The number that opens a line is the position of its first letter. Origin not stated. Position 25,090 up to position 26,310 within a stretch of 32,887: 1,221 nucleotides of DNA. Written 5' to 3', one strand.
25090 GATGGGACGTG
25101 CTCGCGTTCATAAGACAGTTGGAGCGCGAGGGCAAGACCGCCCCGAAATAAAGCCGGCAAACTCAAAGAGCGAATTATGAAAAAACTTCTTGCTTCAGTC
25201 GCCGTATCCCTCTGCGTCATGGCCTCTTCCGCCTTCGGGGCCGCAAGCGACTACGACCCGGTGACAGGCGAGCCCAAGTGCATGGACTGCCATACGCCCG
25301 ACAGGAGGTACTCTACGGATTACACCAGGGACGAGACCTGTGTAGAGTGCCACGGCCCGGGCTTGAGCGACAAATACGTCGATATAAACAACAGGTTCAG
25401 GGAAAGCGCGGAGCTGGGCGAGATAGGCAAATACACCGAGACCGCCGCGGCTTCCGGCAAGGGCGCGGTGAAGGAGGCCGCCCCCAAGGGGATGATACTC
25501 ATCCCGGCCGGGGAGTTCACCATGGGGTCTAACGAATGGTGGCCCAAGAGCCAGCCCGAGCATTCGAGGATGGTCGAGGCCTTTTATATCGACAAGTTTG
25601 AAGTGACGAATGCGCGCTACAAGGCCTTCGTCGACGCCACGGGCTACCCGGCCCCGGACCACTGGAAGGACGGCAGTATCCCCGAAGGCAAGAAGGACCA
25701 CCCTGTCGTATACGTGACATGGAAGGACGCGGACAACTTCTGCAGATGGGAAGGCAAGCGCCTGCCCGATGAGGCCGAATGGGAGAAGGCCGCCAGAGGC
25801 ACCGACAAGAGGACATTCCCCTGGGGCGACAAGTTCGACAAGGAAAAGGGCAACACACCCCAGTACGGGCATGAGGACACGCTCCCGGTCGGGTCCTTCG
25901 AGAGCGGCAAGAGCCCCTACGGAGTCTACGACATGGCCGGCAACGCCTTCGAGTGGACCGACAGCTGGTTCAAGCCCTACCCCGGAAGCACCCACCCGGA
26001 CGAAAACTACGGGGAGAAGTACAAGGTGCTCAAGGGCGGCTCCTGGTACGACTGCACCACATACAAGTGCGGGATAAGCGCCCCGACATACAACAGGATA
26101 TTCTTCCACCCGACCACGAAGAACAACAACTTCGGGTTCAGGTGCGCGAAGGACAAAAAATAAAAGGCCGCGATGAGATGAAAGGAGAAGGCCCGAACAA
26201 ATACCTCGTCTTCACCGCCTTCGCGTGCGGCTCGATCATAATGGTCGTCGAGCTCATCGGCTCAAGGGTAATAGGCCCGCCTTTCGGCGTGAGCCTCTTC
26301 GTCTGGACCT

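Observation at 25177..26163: Diheme cytochrome c module fused to an FGE/SUMF1 domain that keeps the C-x4-C pair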

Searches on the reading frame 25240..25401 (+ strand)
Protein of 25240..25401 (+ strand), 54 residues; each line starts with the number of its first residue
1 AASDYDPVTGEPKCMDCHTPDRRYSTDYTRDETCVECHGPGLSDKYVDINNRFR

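Call 60: search_protein_representatives(protein=window:25240-25401:+)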
Query: 54 residues. Proteins with E-value up to 0.001 (for the whole library): 17; up to 1e-10: 12; up to 1e-30: 0. The best 17 are listed.
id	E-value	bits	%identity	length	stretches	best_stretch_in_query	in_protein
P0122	1.3e-22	94.5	80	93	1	3-51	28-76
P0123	1.8e-22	94.1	79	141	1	2-53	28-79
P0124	1.0e-21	91.7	77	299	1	3-54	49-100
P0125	1.2e-20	88.4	71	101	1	3-54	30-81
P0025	4.2e-20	86.7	71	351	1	3-54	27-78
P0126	6.3e-17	76.7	67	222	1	2-53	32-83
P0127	2.4e-16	74.9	62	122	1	2-53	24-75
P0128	4.3e-16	74.1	58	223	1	2-54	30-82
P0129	1.5e-13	66.1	56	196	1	2-53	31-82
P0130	1.8e-13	65.9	56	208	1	2-53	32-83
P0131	3.1e-13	65.1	52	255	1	3-54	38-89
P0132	8.8e-13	63.7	34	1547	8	5-43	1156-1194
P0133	2.4e-09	52.9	47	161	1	3-53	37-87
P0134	8.0e-08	48.2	38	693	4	5-44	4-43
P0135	5.2e-05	39.3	33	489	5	2-42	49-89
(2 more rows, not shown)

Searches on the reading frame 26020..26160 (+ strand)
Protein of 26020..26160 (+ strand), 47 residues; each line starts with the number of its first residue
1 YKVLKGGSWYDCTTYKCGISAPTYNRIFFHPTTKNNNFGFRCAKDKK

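Call 53: search_solved_structures(query=window:26020-26160:+, max_evalue=10, show_alignments=5)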
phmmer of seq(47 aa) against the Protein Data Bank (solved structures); distinct sequences matched with E-value up to 10: 14.
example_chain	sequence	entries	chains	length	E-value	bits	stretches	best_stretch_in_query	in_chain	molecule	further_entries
1y4j_A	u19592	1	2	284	0.0066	19.7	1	2-45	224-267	Sulfatase modifying factor 2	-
9w6a_A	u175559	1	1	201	0.22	15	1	11-34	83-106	18-3 TCR alpha chain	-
6muj_A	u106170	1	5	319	0.58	13.6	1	2-45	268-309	Formylglycine-generating enzyme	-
7ml6_A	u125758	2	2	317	0.66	13.5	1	2-45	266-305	CalU17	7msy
2q17_A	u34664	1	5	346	0.73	13.3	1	2-45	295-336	formylglycine generating enzyme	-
6vqp_A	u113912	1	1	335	0.76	13.3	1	2-45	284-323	CalU17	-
7sht_B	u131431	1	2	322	1.1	12.8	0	8-36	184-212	Immunoglobulin heavy constant epsilon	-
5lgk_A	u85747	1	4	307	1.3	12.5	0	8-36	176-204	Ig epsilon chain C region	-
8c1b_H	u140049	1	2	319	1.6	12.3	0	8-36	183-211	Immunoglobulin heavy constant epsilon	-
2wqr_A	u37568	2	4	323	1.7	12.2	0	8-36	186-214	IG EPSILON CHAIN C REGION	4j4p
2y7q_B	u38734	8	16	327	1.7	12.2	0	8-36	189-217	IG EPSILON CHAIN C REGION | Isoform 1 of Immunoglobulin heavy constant epsilon | Immunoglobulin heavy constant epsilon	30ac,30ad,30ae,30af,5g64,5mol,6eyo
1o0v_A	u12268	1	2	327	1.7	12.2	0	8-36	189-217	Immunoglobulin heavy chain epsilon-1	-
8z0t_D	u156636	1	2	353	1.8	12.1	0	8-36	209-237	Isoform 1 of Immunoglobulin heavy constant epsilon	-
8k7r_E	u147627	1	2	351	1.9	12.1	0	8-36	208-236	IgE Fc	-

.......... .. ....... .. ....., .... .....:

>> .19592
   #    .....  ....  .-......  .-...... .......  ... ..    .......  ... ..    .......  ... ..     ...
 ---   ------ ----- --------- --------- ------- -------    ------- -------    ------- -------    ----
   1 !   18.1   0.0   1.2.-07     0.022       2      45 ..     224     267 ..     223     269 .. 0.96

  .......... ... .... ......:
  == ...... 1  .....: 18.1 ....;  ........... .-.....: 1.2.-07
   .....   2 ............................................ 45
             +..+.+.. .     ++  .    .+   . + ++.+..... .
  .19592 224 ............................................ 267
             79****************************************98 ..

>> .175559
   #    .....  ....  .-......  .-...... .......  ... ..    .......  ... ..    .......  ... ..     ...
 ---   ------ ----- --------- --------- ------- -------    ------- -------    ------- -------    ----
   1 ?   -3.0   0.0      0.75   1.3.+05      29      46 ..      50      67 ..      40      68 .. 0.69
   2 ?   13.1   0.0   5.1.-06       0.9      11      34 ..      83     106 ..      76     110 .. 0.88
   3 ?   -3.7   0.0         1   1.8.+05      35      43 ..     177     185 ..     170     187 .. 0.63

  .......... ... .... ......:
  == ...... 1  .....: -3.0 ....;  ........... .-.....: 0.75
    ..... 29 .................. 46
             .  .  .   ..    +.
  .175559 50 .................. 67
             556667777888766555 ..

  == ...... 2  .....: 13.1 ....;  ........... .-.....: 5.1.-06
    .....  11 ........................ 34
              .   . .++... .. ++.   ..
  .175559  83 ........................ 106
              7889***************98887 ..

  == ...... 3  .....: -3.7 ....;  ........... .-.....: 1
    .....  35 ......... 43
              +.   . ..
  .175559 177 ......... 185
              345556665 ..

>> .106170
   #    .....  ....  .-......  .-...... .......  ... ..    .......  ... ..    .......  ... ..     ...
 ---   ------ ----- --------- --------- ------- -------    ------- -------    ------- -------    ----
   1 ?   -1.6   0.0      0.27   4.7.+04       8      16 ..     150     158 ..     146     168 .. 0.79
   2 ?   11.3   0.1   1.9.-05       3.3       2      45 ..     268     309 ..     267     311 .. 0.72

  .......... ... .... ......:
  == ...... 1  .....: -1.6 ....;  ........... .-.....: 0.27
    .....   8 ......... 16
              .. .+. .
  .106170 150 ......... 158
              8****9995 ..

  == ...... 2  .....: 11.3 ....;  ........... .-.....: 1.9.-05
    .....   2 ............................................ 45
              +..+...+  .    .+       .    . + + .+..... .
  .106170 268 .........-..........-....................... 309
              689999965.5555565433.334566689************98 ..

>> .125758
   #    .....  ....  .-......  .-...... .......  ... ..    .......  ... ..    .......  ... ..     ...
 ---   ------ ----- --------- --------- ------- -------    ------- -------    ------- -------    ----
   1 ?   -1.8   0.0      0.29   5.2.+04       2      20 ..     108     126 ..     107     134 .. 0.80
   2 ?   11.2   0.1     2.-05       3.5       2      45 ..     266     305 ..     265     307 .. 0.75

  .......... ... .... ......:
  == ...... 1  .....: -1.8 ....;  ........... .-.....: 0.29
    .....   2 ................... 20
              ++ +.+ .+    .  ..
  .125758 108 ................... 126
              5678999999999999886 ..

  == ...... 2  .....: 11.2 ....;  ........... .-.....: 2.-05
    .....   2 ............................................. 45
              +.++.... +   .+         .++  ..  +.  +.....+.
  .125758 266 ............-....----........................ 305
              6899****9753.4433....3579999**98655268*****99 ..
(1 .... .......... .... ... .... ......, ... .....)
